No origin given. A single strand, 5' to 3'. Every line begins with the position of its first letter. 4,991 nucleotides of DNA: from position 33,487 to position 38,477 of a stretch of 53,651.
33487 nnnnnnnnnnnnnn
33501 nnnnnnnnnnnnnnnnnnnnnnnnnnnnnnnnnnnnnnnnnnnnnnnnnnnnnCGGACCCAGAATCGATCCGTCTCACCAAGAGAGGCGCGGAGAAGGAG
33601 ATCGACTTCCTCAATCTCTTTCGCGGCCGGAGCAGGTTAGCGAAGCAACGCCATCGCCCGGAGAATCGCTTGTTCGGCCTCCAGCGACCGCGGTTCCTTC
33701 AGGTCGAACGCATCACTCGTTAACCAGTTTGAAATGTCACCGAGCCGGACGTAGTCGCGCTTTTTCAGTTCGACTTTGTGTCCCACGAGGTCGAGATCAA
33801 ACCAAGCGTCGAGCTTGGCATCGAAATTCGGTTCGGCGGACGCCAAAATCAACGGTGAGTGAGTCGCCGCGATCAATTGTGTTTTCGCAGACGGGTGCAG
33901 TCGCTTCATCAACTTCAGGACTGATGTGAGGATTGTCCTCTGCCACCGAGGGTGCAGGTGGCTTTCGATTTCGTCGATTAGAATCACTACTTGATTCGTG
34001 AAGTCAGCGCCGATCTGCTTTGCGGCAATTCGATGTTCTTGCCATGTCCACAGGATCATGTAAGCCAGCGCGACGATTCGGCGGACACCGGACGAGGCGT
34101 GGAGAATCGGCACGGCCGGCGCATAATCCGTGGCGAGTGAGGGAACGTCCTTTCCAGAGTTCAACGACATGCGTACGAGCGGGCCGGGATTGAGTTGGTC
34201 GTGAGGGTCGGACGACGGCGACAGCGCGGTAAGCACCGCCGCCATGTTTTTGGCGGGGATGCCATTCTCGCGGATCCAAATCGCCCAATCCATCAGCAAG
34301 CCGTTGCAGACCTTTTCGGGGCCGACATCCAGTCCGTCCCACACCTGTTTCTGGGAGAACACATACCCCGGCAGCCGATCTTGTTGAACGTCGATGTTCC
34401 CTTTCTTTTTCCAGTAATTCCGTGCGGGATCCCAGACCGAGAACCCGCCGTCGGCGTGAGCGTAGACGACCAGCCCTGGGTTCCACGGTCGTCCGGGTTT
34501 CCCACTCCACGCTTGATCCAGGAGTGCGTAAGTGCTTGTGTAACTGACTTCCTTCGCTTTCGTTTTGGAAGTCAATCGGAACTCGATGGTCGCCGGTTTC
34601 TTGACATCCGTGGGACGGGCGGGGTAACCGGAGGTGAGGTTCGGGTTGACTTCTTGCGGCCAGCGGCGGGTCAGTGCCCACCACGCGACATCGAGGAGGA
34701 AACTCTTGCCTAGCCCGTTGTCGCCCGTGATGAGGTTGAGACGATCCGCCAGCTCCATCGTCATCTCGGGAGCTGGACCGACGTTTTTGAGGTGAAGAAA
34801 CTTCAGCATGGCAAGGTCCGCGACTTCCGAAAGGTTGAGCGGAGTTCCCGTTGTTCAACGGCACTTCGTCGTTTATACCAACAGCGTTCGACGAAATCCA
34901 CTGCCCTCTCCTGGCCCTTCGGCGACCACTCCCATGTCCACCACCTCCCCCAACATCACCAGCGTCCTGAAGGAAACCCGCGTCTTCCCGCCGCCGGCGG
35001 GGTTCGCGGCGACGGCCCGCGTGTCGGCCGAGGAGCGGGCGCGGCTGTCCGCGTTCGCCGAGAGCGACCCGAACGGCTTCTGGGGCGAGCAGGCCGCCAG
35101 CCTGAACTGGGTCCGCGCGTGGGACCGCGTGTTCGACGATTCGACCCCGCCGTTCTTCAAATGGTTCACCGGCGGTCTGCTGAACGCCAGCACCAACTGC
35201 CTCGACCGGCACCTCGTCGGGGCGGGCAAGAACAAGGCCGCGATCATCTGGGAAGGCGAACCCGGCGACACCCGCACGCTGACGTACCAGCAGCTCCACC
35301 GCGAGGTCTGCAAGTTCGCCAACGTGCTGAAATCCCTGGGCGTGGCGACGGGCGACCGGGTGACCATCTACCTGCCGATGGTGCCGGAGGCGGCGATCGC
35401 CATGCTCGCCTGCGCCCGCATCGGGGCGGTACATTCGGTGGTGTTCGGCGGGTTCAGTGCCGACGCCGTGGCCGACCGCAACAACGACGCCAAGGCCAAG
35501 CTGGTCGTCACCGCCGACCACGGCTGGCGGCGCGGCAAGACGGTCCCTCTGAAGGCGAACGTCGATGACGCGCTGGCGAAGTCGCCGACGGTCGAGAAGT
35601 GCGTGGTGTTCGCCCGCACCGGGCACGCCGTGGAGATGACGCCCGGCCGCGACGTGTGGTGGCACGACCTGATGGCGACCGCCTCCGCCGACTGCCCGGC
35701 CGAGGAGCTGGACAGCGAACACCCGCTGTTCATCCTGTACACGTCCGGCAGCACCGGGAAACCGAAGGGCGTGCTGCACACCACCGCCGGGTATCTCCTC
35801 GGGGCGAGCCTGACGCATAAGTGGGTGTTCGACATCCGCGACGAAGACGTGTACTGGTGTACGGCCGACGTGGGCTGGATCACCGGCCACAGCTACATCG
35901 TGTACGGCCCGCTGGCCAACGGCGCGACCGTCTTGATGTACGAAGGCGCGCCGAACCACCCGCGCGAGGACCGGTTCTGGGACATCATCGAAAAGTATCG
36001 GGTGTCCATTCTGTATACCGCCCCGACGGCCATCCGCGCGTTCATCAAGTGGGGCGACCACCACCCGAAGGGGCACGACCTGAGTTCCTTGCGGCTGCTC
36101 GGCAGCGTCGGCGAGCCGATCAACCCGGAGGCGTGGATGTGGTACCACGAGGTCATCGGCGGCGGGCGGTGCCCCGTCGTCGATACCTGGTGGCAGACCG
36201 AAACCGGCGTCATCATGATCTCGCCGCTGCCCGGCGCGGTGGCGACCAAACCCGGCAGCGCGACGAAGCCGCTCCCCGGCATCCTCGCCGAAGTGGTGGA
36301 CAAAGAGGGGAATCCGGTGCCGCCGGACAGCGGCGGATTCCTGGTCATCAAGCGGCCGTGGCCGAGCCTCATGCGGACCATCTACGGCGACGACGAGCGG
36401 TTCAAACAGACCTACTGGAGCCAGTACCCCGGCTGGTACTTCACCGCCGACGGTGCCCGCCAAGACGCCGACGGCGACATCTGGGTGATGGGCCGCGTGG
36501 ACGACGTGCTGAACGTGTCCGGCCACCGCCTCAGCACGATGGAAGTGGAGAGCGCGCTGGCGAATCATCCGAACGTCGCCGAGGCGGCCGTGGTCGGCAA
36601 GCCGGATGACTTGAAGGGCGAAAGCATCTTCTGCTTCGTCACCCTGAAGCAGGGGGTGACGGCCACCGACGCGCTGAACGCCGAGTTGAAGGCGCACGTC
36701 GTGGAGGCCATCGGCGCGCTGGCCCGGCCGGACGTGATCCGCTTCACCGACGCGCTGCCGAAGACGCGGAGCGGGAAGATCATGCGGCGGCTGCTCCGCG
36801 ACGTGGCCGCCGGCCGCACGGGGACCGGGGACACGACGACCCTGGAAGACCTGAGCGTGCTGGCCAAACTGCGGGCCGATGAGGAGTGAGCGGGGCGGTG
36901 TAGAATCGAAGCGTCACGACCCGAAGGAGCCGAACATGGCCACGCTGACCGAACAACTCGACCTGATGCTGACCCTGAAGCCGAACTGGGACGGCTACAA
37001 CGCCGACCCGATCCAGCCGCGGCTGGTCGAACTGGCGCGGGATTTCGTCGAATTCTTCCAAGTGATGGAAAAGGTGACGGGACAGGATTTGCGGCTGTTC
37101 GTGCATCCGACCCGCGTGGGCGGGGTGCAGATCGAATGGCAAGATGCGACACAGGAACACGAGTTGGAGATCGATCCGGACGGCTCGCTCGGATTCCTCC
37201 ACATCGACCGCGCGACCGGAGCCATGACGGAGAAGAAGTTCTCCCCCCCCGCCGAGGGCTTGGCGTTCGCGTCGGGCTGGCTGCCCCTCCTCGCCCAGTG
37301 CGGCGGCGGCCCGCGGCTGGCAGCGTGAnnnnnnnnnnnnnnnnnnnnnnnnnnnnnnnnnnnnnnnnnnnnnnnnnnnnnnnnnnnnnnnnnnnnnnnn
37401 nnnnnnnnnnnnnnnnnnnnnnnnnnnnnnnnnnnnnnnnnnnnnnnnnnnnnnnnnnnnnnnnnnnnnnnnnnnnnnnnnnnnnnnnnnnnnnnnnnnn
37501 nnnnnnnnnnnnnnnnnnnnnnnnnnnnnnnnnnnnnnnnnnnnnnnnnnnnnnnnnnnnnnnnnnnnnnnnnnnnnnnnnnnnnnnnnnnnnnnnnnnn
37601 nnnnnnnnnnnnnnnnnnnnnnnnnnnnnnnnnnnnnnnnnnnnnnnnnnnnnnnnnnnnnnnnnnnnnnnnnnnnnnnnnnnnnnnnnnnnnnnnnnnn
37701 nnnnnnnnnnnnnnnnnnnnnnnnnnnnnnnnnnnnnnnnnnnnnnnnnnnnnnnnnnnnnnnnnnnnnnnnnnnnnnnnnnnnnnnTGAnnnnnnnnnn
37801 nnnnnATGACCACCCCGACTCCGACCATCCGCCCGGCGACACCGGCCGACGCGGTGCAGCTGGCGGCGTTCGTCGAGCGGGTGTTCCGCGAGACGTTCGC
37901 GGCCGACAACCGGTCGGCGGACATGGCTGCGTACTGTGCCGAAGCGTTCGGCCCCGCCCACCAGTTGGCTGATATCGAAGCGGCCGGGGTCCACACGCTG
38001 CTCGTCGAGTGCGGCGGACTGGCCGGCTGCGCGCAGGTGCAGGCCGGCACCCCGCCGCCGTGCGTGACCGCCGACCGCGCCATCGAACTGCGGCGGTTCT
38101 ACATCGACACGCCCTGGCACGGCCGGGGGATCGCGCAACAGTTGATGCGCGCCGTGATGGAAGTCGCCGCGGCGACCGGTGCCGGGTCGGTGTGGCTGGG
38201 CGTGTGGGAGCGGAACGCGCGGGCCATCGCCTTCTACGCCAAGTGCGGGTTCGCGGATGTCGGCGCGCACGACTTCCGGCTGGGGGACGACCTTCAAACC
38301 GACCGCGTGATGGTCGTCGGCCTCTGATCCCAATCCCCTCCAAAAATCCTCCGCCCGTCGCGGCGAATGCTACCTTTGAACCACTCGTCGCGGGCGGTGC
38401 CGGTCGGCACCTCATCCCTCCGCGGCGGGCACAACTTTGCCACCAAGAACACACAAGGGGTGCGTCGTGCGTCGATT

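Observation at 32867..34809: AT-richer ATPase + HNH two-gene module (Septu-like) inserted between aguB and acs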

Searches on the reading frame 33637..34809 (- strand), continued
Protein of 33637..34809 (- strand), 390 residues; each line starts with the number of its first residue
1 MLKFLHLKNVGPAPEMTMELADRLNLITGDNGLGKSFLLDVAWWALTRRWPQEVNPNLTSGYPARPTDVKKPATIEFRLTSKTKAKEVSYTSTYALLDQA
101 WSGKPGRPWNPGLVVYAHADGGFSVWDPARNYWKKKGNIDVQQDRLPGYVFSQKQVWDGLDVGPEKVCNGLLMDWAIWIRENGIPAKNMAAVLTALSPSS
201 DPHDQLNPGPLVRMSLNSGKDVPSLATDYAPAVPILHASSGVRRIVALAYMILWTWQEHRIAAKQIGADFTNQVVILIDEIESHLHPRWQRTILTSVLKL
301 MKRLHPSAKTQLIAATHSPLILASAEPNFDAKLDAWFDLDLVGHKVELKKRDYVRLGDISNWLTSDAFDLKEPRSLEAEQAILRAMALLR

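Call 50: find_related_loci(query=A1, collection=metagenome_contigs, flank=2500)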
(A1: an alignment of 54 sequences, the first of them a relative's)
Query A1 (432 aa) in metagenome_contigs; peptide patterns used: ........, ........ (x = any residue, [..] = any of these).
600 stretches matched a pattern (row limit reached: there are more); 555 encode a relative of the query (tblastn E <= 1e-3); the best 80 are kept; 80 distinct loci.
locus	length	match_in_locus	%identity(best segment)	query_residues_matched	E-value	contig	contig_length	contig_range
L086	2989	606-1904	66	1-432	0e+0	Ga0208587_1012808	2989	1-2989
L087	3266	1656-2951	65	1-432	0e+0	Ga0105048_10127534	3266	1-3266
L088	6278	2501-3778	65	1-422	0e+0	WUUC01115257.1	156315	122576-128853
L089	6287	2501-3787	63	1-426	0e+0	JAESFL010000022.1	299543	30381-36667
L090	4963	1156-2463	62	1-432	0e+0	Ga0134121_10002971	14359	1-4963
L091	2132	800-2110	61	1-429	0e+0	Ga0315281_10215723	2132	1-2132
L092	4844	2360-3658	60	1-430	3e-174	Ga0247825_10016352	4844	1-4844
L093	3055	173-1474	61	1-431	9e-180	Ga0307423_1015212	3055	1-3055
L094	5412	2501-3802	60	1-431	9e-171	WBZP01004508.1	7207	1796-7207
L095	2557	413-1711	60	1-430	3e-179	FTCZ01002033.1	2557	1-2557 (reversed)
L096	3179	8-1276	60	16-432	7e-177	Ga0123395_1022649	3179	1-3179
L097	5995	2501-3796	59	1-429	1e-168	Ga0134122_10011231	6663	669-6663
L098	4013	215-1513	59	1-430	3e-170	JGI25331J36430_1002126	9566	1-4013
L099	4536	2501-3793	61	1-431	5e-168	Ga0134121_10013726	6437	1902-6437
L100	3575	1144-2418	60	1-423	5e-173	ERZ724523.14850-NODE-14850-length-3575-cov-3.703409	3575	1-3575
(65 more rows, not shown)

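Call 63: search_dna_similar(query=P0121, collection=plasmids, mode=protein, max_evalue=1e-20, max_rows=10)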
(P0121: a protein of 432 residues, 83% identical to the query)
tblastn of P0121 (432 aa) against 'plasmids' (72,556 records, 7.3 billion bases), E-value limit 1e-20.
Records with a match: 6; places in all: 6; records where one place covers at least 80% of the query: 6.
Best place of each record, by identity: <60% 6.
By first word of the organism name: Azotobacter 2; Aeromonas 1; Azospirillum 1; Allocoleopsis 1; Nostoc 1.
By predicted mobility (MOB-suite, as given by PLSDB): mobilizable 3; conjugative 2; non-mobilizable 1.
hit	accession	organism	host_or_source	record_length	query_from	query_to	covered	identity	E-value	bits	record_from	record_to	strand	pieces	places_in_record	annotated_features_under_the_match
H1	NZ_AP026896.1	Aeromonas caviae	Microbe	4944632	1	427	99%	53.2%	9e-144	460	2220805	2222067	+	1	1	none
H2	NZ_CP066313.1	Azotobacter chroococcum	single,soil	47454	1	427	99%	44.4%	1e-103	345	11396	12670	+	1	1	ATP-binding protein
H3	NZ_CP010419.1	Azotobacter chroococcum NCIMB 8003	cell culture,soil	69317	1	427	99%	44.4%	1e-103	345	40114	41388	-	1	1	ATP-binding protein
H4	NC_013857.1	Azospirillum sp. B510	-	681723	1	421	97%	41.0%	1e-88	301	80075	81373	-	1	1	AAA family ATPase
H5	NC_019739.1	Allocoleopsis franciscana PCC 7113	-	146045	1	429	99%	39.3%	5e-87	296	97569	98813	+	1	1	ATP-binding protein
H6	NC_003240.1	Nostoc sp. PCC 7120 = FACHB-418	-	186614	2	427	99%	35.1%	4e-64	230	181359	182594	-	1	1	AAA family ATPase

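Call 64: search_dna_similar(query=P0121, collection=phages, mode=protein, max_evalue=1e-20, max_rows=10)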
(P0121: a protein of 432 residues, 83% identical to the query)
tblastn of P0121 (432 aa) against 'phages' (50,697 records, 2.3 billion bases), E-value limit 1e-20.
No match.

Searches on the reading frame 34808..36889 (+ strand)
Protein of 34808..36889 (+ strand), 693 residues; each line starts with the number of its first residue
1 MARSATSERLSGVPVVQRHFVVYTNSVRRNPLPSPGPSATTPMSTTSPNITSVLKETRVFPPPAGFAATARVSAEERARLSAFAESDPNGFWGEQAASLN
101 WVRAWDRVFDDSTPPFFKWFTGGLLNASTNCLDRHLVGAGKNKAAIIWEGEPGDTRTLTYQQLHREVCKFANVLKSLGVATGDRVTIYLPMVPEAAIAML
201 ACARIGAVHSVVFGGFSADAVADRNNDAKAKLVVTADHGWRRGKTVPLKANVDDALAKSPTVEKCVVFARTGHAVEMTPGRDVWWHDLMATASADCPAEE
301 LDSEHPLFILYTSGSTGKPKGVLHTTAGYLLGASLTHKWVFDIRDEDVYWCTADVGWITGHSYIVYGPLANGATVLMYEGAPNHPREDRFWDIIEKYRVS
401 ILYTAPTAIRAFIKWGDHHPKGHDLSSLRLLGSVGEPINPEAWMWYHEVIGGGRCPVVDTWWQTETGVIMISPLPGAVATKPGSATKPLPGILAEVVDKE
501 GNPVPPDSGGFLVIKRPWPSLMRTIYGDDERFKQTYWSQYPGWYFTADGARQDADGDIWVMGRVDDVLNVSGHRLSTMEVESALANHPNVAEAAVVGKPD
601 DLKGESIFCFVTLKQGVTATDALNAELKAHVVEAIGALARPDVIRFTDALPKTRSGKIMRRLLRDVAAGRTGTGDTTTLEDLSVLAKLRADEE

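Call 3: search_protein_families(library=pfam, proteins=[window:34808-36889:+], max_evalue=0.01)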
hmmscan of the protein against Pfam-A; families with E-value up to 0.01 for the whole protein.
window:34808-36889:+ (693 aa): 3 families
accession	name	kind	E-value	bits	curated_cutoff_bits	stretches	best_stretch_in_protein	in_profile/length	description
PF00501.34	AMP-binding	-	1e-91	308.1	29.9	1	141-524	9-382/384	AMP-binding enzyme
PF13193.12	AMP-binding_C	-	1.7e-29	103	24.5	1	579-657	1-76/76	AMP-binding enzyme C-terminal domain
PF16177.11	ACAS_N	-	1.6e-18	66.7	27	1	80-131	4-55/55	Acetyl-coenzyme A synthetase N-terminus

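Call 55: search_protein_families(library=ncbifam, proteins=[window:34934-36889:+], max_evalue=1e-10)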
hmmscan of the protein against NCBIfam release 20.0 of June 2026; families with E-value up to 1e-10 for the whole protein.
window:34934-36889:+ (651 aa): 89 families (the best 25 are shown)
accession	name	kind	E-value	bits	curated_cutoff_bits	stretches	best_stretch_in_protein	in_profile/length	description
NF001208.0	PRK00174.1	subfamily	0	1069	657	1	9-649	3-644/649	acetate--CoA ligase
TIGR02188.1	Ac_CoA_lig_AcsA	equivalog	0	1012.6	724.95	1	32-647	4-627/629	acetate--CoA ligase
NF007815.0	PRK10524.1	equivalog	6.4e-186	619.6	955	1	44-648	13-625/629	propionate--CoA ligase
TIGR02316.1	propion_prpE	equivalog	1.9e-176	588.4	827.4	1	44-648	12-624/628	propionate--CoA ligase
NF003313.0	PRK04319.1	equivalog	2.2e-161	538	729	1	74-639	34-574/574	acetate--CoA ligase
NF002937.0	PRK03584.1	subfamily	7.8e-104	348.1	639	1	27-645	30-647/657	acetoacetate--CoA ligase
TIGR01217.1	ac_ac_CoA_syn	equivalog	4.1e-88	296.2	520.9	1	38-638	40-636/652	acetoacetate--CoA ligase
NF047394.1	AcylCoAsynMbcS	equivalog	3e-80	270.3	850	1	98-625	24-520/525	acyl-CoA synthetase MbcS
NF004837.0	PRK06187.1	subfamily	9.3e-79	265.1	476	1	95-626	18-523/531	long-chain-fatty-acid--CoA ligase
TIGR02262.1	benz_CoA_lig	subfamily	3.3e-66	224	375.25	1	84-623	4-507/508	benzoate-CoA ligase family protein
NF005714.0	PRK07529.1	subfamily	1.2e-58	199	632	1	113-628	61-579/640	acyl-CoA synthetase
NF006182.0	PRK08316.1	subfamily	1.6e-56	191.9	663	1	100-625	26-517/523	fatty acyl-CoA synthetase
NF053567.1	HBDA_AROS1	equivalog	5.2e-54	183.5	1000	1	81-624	10-518/523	3-hydroxybenzoate--CoA ligase HbdA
TIGR03208.1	cyc_hxne_CoA_lg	equivalog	3.8e-51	174.4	792.3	1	90-622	28-537/538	cyclohexanecarboxylate-CoA ligase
TIGR03098.1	ligase_PEP_1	hypoth_equivalog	4.5e-50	170.6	592.35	1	113-622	23-515/517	acyl-CoA ligase (AMP-forming), exosortase A system-associated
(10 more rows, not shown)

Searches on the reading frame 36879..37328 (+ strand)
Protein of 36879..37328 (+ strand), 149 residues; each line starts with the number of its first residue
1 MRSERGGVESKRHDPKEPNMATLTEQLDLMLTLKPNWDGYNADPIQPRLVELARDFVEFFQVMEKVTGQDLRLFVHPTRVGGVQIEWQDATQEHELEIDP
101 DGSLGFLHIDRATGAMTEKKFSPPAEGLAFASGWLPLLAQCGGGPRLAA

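Call 47: search_protein_families(library=pfam, proteins=[window:36879-37328:+], max_evalue=0.01)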
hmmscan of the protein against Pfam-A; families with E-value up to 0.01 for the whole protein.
window:36879-37328:+ (149 aa): 0 families

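Call 56: search_protein_families(library=padloc, proteins=[window:36879-37328:+], max_evalue=0.001)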
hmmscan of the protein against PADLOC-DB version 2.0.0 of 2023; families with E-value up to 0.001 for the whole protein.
window:36879-37328:+ (149 aa): 3 families
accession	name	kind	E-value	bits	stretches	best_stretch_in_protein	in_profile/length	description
PDLC04574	PDC-M32A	-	2.6e-06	24.6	1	25-113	261-344/376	-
PDLC04575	PDC-M32A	-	5.6e-06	23.7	1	23-121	258-352/375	-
PDLC04576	PDC-M32A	-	5.1e-05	20.2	1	68-121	301-354/375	-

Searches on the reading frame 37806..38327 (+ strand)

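Call 47: search_protein_families(library=pfam, proteins=[window:37806-38327:+], max_evalue=0.01)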
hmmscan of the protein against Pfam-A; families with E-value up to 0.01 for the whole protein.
window:37806-38327:+ (173 aa): 8 families
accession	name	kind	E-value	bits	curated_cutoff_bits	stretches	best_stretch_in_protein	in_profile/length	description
PF00583.31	Acetyltransf_1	-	5.8e-15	56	20.7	1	63-149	34-116/116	Acetyltransferase (GNAT) family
PF13508.13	Acetyltransf_7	-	2.2e-11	44.4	27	1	67-150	8-83/84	Acetyltransferase (GNAT) domain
PF13302.13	Acetyltransf_3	-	1.8e-07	32.4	25.4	1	7-149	3-137/138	Acetyltransferase (GNAT) domain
PF13673.13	Acetyltransf_10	-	1.8e-07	31.6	23.6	1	93-154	52-112/128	Acetyltransferase (GNAT) domain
PF13523.12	Acetyltransf_8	-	0.00029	20.9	27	1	104-157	91-145/145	Acetyltransferase (GNAT) domain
PF08445.16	FR47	-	0.0039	17.6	22.1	1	97-151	26-79/86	FR47-like protein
PF14542.12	Acetyltransf_CG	-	0.0052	17.3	30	0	90-125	22-57/80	GCN5-related N-acetyl-transferase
PF21926.2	FeeM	-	0.0063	16.8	27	0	90-154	78-141/158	N-acyl amino acid synthase FeeM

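Call 56: search_protein_families(library=padloc, proteins=[window:37806-38327:+], max_evalue=0.001)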
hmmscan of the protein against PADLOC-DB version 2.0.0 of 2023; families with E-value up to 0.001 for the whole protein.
window:37806-38327:+ (173 aa): 1 family
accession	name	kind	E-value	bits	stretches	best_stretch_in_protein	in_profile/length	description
PDLC04421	PDC-M11A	-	0.00019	18.3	1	90-153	224-287/486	-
